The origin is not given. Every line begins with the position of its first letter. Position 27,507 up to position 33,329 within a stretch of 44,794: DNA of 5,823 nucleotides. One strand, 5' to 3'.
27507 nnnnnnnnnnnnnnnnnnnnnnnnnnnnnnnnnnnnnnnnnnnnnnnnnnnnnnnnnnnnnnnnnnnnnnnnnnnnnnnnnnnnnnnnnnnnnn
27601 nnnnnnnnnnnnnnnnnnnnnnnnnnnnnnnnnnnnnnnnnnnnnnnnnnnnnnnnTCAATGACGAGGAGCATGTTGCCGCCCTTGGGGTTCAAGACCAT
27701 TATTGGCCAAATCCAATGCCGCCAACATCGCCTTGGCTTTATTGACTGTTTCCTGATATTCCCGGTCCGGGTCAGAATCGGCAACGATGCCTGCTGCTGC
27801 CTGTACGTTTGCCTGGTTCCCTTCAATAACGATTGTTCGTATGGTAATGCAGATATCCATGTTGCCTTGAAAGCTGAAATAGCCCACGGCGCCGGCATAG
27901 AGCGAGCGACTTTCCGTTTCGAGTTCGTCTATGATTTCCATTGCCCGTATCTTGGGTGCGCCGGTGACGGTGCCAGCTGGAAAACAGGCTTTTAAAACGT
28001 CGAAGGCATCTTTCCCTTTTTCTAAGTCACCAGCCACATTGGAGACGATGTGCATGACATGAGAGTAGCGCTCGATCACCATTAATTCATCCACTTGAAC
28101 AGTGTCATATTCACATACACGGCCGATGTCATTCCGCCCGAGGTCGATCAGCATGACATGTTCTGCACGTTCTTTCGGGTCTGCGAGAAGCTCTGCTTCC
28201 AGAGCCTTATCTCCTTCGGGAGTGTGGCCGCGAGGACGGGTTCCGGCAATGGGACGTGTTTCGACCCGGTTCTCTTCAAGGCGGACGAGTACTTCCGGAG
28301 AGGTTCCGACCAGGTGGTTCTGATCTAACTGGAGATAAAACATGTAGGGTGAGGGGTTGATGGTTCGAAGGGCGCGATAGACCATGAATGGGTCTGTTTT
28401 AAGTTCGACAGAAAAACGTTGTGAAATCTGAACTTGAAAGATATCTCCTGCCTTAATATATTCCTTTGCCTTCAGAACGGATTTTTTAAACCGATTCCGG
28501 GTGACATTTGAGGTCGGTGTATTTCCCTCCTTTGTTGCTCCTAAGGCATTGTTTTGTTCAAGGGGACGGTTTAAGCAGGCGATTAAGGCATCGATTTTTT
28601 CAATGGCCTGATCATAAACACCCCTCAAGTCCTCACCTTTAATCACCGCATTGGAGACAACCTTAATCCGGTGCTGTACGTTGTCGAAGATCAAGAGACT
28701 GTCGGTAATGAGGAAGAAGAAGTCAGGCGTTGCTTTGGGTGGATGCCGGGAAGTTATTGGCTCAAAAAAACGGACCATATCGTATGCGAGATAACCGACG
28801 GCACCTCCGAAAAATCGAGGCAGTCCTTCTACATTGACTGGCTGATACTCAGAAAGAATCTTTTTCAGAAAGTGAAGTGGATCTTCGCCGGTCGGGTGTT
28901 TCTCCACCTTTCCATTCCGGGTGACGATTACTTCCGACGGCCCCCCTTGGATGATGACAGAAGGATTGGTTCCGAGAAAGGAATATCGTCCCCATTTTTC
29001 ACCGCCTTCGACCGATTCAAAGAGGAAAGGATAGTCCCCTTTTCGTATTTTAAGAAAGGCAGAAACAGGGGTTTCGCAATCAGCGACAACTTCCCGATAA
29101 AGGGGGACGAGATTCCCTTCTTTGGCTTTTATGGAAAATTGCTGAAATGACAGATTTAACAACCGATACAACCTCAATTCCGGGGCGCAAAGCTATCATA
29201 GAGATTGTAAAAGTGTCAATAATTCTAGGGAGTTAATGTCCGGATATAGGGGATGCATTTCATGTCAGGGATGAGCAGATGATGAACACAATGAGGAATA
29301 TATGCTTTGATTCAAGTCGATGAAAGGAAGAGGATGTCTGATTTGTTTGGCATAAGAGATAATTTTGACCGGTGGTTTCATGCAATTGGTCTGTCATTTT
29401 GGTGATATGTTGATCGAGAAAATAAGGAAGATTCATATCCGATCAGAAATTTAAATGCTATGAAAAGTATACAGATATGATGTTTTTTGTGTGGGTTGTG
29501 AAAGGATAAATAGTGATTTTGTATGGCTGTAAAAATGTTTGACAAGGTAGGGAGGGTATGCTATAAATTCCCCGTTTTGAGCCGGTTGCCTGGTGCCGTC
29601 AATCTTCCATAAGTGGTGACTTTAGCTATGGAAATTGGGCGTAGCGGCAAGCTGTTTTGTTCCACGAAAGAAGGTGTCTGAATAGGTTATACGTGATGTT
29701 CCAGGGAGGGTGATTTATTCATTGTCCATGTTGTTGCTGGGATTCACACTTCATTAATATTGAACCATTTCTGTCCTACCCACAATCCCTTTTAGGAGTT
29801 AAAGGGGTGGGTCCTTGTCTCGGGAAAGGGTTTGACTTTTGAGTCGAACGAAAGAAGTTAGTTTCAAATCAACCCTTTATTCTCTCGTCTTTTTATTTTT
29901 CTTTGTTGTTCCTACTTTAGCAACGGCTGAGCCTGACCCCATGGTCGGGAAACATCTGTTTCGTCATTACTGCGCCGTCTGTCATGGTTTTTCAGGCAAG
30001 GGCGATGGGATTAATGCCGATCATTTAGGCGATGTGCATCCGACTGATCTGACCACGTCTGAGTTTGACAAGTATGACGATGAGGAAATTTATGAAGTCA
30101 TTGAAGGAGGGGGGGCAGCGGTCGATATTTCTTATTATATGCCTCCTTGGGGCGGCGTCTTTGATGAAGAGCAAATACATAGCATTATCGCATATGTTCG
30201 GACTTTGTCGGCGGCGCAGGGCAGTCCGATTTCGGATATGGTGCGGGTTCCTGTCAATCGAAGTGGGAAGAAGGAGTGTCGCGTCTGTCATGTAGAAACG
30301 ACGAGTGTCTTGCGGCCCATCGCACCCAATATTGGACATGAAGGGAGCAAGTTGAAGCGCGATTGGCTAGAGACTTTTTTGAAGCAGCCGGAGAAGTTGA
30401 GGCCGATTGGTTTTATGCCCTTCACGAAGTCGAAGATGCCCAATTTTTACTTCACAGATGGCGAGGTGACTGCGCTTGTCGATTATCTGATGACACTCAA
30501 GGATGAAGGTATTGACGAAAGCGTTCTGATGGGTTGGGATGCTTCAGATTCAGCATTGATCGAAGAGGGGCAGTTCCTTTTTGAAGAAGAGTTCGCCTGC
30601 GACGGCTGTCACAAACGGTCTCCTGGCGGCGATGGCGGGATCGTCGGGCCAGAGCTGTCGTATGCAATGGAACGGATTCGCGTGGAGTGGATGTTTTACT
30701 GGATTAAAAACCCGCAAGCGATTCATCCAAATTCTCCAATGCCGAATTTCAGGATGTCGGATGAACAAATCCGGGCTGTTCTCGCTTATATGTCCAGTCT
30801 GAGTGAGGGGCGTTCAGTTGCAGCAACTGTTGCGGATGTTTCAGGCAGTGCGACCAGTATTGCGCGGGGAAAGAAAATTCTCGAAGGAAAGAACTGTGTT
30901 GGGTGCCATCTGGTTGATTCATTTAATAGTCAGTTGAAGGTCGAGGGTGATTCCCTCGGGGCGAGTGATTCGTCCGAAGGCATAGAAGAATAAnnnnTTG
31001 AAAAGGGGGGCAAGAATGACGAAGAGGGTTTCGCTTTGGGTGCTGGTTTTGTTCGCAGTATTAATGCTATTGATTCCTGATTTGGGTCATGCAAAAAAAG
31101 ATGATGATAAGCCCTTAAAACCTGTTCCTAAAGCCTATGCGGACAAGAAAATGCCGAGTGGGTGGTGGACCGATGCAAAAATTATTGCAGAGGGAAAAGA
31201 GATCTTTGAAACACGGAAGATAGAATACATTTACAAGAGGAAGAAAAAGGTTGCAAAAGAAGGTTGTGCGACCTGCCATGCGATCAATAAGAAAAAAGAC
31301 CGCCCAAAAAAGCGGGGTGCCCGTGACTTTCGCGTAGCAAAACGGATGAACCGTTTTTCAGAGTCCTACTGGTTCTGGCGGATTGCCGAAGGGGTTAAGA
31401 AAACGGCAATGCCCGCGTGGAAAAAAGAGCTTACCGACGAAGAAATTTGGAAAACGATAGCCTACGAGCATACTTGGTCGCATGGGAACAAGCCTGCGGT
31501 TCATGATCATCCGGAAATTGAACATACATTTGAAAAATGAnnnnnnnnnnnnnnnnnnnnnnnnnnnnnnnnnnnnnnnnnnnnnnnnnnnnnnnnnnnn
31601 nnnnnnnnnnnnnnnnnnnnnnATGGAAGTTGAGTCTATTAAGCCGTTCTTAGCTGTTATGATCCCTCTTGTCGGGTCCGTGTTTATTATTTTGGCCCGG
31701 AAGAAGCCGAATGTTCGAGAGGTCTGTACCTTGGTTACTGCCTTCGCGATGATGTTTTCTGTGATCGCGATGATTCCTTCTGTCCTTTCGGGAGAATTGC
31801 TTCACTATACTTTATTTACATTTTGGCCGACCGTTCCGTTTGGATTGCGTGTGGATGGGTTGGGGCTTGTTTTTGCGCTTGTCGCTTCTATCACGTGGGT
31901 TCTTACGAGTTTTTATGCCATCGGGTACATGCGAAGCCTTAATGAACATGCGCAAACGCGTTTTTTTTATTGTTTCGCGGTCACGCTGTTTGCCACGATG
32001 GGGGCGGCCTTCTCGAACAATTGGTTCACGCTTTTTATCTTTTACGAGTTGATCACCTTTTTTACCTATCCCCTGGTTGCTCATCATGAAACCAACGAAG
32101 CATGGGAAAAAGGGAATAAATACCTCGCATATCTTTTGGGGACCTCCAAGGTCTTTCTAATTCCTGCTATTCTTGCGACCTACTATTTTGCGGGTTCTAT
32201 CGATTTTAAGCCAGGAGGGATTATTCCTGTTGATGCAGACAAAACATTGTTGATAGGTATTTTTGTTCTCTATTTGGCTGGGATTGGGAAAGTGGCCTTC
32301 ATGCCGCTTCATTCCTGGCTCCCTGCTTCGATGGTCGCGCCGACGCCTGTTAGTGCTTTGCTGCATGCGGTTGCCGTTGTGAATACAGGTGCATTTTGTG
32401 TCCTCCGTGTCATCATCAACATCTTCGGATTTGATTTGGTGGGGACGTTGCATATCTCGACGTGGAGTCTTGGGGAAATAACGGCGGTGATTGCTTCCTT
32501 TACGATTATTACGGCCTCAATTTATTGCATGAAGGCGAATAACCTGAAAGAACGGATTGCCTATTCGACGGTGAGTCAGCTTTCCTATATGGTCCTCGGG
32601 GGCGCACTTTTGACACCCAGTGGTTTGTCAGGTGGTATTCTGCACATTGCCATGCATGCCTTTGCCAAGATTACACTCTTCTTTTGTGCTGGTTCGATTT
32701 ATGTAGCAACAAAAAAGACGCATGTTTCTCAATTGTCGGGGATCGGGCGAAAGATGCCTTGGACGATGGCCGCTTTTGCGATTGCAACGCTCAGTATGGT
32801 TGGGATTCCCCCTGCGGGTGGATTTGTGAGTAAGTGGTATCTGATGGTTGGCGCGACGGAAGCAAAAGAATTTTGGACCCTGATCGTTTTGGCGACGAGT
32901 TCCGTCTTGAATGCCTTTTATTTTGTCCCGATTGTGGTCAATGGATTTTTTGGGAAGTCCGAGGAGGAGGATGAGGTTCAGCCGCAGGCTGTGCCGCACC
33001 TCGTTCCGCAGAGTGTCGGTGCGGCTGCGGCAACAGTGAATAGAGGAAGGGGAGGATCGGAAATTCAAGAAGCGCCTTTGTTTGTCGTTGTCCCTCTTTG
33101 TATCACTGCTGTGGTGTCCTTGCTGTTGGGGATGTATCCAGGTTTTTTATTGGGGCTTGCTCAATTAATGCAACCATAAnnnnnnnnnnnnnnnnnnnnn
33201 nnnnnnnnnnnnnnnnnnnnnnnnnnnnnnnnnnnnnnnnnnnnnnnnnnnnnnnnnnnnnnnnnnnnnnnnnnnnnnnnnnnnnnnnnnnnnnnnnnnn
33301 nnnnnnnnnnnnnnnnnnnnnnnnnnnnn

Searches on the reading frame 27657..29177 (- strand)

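Call 8: search_protein_families(library=ncbifam, proteins=[window:27657-29177:-], max_evalue=0.00001)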
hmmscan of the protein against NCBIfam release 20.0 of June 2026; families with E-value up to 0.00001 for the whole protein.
window:27657-29177:- (506 aa): 26 families (the best 25 are shown)
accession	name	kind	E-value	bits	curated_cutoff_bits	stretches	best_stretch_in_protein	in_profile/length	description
TIGR00564.1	trpE_most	equivalog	2.7e-174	580.5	517.7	1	33-488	2-454/455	anthranilate synthase component I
NF010086.0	PRK13571.1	equivalog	2.8e-160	534.2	693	1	10-493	10-502/510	anthranilate synthase component I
TIGR01820.1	TrpE-arch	equivalog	1.9e-151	505.4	512.05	1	37-488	1-448/449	anthranilate synthase component I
NF006563.0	PRK09070.1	equivalog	7.7e-115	384.1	514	1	40-489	15-445/447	aminodeoxychorismate synthase component I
NF010087.0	PRK13572.1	equivalog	1.1e-112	376.9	580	1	36-491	10-434/435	anthranilate synthase component I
NF004610.0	PRK05940.1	equivalog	5.8e-111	371.5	568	1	95-491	72-462/467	anthranilate synthase component I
NF010079.0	PRK13564.1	equivalog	5.3e-110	368.7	471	1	101-492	124-515/521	anthranilate synthase component 1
TIGR01824.1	PabB-clade2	equivalog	5.6e-109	364.7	408.55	1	124-484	1-355/355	aminodeoxychorismate synthase, component I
NF010089.0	PRK13574.1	equivalog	2.1e-108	363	527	1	52-488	28-418/421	anthranilate synthase component I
TIGR00565.1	trpE_proteo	equivalog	9.3e-95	318.4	494.65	1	127-490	130-495/498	anthranilate synthase component I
TIGR00553.1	pabB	equivalog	3.4e-89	299.2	328.4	1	127-483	2-328/329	aminodeoxychorismate synthase component I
NF010082.0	PRK13567.1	equivalog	7.7e-87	291.9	576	1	30-485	8-464/468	anthranilate synthase component I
NF012009.0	PRK15465.1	equivalog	6.6e-85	285.3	622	1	48-488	29-451/453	aminodeoxychorismate synthase component 1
NF010081.0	PRK13566.1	equivalog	5.4e-81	272.9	645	1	125-494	158-513/729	anthranilate synthase component I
NF005698.0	PRK07508.1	equivalog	2.9e-76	256.5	452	1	215-484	104-375/383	aminodeoxychorismate synthase component I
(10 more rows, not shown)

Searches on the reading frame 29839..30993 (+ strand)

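Call 30: search_protein_families(library=pfam, proteins=[window:29839-30993:+], max_evalue=0.00001)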
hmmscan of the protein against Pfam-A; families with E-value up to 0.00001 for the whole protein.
window:29839-30993:+ (384 aa): 2 families
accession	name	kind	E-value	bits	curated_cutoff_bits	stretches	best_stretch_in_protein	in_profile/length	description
PF00034.26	Cytochrom_C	-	8.1e-31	107.6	21.3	2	37-124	4-90/90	Cytochrome c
PF13442.11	Cytochrome_CBB3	-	1.8e-26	92.7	27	2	34-120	3-68/68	Cytochrome C oxidase, cbb3-type, subunit III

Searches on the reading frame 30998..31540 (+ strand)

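Call 30: search_protein_families(library=pfam, proteins=[window:30998-31540:+], max_evalue=0.00001)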
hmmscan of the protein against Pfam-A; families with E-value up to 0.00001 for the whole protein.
window:30998-31540:+ (180 aa): 2 families
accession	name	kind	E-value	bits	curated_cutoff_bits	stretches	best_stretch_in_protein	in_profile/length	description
PF13442.11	Cytochrome_CBB3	-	3e-10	40.7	27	1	83-156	7-67/68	Cytochrome C oxidase, cbb3-type, subunit III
PF00034.26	Cytochrom_C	-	2.3e-08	35.7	21.3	1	83-156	5-85/90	Cytochrome c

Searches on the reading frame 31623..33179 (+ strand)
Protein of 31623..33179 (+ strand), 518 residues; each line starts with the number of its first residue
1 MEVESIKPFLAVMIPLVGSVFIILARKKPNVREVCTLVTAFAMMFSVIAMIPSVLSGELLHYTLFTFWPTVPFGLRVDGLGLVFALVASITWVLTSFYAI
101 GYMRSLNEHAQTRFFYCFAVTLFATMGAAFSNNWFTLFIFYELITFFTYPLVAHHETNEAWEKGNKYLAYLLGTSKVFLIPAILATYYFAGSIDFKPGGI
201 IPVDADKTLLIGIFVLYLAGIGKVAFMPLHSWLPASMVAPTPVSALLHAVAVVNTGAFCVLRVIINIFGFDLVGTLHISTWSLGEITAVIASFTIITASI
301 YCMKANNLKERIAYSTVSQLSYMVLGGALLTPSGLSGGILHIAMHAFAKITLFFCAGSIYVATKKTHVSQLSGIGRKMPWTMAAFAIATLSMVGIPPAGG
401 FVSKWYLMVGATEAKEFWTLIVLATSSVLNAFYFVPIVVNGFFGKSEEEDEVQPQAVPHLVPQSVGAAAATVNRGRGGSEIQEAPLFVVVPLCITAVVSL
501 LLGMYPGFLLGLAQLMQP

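Call 30: search_protein_families(library=pfam, proteins=[window:31623-33179:+], max_evalue=0.00001)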
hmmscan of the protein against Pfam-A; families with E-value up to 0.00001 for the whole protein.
window:31623-33179:+ (518 aa): 1 family
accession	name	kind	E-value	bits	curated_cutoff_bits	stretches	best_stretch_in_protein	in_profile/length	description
PF00361.26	Proton_antipo_M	-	6.4e-51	173.7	21.5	1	131-429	1-293/294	NADH:quinone oxidoreductase/Mrp antiporter, TM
